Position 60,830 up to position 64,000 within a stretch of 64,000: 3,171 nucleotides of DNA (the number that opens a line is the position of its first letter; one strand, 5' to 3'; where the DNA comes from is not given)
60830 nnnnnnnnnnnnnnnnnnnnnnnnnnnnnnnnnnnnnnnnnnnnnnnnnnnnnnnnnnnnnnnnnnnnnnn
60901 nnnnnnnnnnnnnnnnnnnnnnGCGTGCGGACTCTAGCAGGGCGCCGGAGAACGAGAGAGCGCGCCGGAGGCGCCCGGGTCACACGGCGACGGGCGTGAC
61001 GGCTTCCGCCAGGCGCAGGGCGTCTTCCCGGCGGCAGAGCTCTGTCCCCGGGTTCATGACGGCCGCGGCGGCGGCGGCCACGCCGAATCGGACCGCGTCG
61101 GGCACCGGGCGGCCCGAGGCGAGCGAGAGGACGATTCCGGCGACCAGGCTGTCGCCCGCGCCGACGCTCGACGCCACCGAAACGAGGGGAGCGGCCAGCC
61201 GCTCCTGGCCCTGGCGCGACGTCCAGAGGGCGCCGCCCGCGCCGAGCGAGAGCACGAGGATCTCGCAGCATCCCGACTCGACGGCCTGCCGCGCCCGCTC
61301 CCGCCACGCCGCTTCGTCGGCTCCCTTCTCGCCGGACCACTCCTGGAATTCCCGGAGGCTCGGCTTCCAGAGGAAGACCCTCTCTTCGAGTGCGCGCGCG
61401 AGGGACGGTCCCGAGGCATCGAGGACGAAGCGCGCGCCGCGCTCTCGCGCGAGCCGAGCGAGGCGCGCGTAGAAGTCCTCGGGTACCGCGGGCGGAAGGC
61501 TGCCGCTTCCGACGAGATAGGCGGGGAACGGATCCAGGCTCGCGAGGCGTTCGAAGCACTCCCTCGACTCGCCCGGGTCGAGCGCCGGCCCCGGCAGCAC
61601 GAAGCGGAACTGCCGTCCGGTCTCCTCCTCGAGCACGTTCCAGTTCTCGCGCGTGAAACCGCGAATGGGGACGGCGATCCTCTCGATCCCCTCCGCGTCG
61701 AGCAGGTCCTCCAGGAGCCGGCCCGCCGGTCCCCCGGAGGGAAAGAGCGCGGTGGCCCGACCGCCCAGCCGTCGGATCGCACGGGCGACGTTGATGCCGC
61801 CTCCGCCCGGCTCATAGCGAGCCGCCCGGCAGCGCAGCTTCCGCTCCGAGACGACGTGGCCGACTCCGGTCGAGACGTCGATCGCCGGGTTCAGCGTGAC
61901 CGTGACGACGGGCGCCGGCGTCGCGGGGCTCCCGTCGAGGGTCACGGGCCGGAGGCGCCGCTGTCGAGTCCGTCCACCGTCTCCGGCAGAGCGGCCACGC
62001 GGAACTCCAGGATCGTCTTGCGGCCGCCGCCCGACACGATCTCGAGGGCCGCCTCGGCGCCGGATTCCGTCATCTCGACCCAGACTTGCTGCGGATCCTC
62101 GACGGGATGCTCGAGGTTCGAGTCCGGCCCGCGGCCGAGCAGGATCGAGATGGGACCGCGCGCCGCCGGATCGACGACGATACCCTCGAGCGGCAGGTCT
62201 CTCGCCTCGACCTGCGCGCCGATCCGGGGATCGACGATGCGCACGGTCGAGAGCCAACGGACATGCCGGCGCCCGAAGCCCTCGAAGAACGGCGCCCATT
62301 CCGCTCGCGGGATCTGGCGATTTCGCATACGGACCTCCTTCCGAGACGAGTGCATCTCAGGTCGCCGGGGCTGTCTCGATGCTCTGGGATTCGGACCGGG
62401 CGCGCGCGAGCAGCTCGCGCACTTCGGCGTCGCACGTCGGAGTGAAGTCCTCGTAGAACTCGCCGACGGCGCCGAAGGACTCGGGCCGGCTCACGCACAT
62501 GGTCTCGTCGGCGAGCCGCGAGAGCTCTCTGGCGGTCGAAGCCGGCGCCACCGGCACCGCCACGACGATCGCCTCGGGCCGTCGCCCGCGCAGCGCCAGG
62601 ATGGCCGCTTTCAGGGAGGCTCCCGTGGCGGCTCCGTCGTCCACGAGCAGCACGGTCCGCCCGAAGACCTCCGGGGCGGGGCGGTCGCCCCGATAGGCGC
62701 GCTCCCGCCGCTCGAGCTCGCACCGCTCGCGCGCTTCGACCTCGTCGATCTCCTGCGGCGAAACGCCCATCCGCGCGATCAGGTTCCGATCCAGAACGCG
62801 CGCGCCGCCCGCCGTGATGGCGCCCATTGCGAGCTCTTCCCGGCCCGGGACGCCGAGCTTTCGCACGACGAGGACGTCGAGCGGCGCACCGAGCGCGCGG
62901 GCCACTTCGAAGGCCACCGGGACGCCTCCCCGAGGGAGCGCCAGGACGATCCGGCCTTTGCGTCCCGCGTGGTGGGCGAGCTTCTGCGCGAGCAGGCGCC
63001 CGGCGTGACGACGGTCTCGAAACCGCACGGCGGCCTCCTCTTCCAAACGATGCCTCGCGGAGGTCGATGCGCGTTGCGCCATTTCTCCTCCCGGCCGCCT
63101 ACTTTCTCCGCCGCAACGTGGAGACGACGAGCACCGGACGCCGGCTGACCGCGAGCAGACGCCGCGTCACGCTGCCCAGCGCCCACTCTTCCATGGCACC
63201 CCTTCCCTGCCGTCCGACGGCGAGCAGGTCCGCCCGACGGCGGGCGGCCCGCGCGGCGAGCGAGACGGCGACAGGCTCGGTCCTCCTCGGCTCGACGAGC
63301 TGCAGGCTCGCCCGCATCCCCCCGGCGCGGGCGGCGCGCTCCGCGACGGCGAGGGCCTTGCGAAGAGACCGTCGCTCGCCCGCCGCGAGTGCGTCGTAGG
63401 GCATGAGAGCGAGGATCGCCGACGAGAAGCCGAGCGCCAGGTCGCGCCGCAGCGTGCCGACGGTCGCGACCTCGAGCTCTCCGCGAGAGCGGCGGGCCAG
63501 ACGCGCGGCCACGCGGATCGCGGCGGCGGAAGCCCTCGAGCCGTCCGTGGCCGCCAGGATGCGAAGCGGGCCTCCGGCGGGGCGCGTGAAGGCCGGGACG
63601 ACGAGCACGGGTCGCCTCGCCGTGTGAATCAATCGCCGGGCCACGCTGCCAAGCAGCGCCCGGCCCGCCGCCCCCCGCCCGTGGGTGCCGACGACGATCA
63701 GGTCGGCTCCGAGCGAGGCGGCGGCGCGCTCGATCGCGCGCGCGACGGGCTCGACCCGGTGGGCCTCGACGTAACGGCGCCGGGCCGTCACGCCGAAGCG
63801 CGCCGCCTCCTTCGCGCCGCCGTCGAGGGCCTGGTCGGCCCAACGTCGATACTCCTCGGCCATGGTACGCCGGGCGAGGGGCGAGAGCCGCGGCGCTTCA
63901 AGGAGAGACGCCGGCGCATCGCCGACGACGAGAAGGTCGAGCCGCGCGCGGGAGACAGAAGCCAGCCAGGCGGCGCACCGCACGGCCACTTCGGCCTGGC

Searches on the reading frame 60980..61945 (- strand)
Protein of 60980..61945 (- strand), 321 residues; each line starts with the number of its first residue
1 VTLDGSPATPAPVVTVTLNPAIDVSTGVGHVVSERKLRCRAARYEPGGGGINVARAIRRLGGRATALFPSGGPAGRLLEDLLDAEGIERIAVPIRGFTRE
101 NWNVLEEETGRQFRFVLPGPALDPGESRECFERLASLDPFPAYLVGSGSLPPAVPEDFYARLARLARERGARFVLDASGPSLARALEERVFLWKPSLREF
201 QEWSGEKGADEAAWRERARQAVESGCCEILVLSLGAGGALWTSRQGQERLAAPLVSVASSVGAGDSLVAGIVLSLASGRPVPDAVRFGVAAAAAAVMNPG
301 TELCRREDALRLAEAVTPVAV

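Call 15: search_protein_families(library=pfam, proteins=[window:60980-61945:-], max_evalue=0.01)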
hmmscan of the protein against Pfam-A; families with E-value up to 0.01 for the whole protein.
window:60980-61945:- (321 aa): 2 families
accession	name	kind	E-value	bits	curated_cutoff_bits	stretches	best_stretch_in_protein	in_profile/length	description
PF00294.29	PfkB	-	3.4e-45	155.1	25.8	1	33-304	23-298/302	pfkB family carbohydrate kinase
PF08543.17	Phos_pyr_kin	-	2.6e-05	24.1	27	1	170-296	100-232/246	Phosphomethylpyrimidine kinase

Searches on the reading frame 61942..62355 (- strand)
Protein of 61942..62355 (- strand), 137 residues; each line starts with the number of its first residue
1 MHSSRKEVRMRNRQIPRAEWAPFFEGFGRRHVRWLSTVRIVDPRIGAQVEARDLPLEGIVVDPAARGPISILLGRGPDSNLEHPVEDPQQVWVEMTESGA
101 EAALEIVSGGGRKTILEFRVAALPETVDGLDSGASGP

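Call 15: search_protein_families(library=pfam, proteins=[window:61942-62355:-], max_evalue=0.01)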
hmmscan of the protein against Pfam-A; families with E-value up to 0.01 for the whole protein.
window:61942-62355:- (137 aa): 1 family
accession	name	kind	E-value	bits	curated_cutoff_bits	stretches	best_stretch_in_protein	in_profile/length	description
PF17269.7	DUF5335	-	2.2e-15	56.8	27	1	12-120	2-103/110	Family of unknown function (DUF5335)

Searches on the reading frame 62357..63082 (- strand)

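Call 15: search_protein_families(library=pfam, proteins=[window:62357-63082:-], max_evalue=0.01)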
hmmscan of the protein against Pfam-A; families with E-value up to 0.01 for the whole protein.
window:62357-63082:- (241 aa): 1 family
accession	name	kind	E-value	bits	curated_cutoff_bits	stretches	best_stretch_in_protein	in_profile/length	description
PF00156.33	Pribosyltran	-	5.9e-18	65.1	26.3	1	26-211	14-155/158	Phosphoribosyl transferase domain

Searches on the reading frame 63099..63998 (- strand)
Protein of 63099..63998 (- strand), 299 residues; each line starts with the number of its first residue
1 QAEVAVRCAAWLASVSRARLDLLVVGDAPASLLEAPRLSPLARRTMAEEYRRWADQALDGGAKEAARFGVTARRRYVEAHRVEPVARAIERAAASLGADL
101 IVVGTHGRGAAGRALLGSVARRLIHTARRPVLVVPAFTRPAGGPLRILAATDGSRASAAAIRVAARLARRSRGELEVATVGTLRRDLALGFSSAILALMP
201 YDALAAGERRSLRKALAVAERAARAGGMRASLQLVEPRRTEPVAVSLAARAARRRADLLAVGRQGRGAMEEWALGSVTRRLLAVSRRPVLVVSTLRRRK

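Call 15: search_protein_families(library=pfam, proteins=[window:63099-63998:-], max_evalue=0.01)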
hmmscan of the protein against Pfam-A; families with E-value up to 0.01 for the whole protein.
window:63099-63998:- (299 aa): 1 family
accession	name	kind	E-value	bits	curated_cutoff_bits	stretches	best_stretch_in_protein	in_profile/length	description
PF00582.32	Usp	-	6e-34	118.1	24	2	2-135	15-141/141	Universal stress protein family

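Call 47: search_solved_structures(query=window:63099-63998:-, max_evalue=0.001)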
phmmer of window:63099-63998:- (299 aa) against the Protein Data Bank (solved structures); distinct sequences matched with E-value up to 0.001: 7.
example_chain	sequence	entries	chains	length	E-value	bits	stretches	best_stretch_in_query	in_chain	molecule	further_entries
4wny_A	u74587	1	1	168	5.4e-17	65.7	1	5-142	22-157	Universal stress protein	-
2jax_A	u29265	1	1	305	1.7e-08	37.8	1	2-172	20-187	HYPOTHETICAL PROTEIN TB31.7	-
3cis_A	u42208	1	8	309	2.2e-08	37.4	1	2-172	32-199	Uncharacterized protein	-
1wjg_A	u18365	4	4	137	2.7e-05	27.4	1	79-134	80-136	probable ATP binding protein | Universal stress protein family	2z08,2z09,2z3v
3loq_A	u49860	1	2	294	0.00014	25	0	88-180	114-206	universal stress protein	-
3hgm_A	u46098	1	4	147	0.00021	24.4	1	53-134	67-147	Universal Stress Protein TeaD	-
1mjh_A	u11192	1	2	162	0.00092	22.3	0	89-135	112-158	PROTEIN (ATP-BINDING DOMAIN OF PROTEIN MJ0577)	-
